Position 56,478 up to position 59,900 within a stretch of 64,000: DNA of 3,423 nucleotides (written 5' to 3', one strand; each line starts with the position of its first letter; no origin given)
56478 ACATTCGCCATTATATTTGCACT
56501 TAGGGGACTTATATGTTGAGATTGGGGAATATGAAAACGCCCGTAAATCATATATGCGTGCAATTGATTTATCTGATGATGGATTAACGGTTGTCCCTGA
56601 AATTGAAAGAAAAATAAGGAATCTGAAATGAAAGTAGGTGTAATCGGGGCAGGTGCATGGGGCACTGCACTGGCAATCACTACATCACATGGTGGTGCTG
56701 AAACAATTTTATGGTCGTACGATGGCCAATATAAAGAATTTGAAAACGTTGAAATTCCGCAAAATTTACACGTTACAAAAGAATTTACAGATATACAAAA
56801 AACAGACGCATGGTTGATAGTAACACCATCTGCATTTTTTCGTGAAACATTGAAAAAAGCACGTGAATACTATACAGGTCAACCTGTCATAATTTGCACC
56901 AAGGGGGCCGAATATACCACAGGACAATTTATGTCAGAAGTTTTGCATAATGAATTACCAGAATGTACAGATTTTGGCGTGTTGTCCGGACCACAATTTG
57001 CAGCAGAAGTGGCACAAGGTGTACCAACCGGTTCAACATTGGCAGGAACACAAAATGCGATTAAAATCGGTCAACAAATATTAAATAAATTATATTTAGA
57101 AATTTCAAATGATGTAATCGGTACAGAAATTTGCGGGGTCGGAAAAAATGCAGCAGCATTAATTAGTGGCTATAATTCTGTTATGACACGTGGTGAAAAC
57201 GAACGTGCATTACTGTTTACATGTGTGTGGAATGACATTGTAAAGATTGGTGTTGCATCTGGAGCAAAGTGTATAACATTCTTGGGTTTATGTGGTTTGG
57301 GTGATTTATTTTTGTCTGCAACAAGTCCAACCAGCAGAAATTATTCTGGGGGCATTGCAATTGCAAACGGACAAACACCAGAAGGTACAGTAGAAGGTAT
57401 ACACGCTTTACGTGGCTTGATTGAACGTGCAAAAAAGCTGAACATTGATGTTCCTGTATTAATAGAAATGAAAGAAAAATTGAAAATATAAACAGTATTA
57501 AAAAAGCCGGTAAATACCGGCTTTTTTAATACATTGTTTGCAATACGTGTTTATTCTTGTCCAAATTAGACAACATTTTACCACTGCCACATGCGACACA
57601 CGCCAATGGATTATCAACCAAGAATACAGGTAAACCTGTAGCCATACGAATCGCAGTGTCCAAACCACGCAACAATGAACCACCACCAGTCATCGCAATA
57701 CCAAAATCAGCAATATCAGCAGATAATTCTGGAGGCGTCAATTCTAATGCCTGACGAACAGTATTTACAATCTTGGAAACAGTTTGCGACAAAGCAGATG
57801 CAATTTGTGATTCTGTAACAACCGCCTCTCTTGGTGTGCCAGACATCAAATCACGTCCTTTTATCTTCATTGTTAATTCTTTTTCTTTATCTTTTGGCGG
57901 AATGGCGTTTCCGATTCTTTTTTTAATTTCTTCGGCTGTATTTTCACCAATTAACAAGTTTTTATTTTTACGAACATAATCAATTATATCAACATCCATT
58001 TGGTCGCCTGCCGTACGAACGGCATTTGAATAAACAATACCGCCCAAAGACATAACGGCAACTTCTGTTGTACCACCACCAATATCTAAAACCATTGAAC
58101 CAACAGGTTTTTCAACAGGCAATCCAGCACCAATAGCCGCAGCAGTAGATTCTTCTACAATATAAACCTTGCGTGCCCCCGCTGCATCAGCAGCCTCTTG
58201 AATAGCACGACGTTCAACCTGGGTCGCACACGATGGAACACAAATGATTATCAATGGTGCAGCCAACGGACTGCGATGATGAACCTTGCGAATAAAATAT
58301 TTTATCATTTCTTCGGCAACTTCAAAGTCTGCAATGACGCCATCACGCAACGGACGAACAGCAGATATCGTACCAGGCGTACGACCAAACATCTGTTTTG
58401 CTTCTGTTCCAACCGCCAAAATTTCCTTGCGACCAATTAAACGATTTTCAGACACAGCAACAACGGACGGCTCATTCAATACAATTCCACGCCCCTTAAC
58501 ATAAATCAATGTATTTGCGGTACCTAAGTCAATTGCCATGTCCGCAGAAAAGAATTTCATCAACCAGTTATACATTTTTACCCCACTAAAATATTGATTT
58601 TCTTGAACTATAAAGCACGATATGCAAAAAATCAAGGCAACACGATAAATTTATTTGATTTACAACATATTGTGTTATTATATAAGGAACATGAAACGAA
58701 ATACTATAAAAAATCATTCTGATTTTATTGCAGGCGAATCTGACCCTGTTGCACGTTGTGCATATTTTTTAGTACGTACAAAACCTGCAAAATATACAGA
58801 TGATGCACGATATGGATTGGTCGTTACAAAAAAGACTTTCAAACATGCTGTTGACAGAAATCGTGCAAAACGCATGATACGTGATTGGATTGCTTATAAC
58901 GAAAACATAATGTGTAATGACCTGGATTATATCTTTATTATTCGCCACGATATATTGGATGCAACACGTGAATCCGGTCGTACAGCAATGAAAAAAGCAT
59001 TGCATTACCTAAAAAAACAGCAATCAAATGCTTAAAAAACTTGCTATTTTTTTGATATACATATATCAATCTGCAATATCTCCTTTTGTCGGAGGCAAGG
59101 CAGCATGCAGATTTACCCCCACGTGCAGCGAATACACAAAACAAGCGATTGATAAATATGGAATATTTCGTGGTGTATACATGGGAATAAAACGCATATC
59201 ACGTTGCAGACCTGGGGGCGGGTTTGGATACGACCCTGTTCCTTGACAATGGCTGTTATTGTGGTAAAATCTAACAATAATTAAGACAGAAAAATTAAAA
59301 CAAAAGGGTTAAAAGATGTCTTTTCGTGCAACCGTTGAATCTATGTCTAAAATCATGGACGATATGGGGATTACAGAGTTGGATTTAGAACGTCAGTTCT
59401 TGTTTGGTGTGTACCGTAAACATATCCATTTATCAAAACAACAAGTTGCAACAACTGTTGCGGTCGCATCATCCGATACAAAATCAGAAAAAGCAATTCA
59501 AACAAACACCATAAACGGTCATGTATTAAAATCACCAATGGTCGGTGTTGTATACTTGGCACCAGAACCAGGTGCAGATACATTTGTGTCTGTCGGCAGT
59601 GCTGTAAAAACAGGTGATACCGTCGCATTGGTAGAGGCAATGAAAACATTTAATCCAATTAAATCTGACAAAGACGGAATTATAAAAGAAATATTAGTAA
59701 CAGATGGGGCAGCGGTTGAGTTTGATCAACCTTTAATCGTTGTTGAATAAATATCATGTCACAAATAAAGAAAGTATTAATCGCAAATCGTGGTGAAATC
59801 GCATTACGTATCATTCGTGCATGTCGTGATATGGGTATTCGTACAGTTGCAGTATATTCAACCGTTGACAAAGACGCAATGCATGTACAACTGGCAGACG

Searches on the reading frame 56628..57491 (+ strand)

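Call 34: search_protein_families(library=pfam, proteins=[window:56628-57491:+], max_evalue=0.001)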
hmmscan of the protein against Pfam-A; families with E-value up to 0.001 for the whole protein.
window:56628-57491:+ (287 aa): 3 families
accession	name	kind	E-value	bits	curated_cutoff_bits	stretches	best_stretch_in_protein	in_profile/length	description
PF01210.29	NAD_Gly3P_dh_N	-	8.7e-30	104.2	23.1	1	2-143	1-155/158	NAD-dependent glycerol-3-phosphate dehydrogenase N-terminus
PF07479.19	NAD_Gly3P_dh_C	-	7.6e-26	91.4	25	1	162-280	1-126/142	NAD-dependent glycerol-3-phosphate dehydrogenase C-terminus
PF20618.3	GPD_NAD_C_bact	-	9.4e-10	39.3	27.6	1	222-278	1-63/66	Bacterial GPD, NAD-dependent C-terminal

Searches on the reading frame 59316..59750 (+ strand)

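Call 34: search_protein_families(library=pfam, proteins=[window:59316-59750:+], max_evalue=0.001)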
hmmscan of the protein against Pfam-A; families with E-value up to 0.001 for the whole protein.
window:59316-59750:+ (144 aa): 2 families
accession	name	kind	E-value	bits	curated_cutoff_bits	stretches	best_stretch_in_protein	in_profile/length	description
PF00364.28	Biotin_lipoyl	-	1.4e-19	70.1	22.1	1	70-142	2-72/73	Biotin-requiring enzyme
PF13533.13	Biotin_lipoyl_2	-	9.7e-06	25.7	29.8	0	114-143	2-31/32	Biotin-lipoyl like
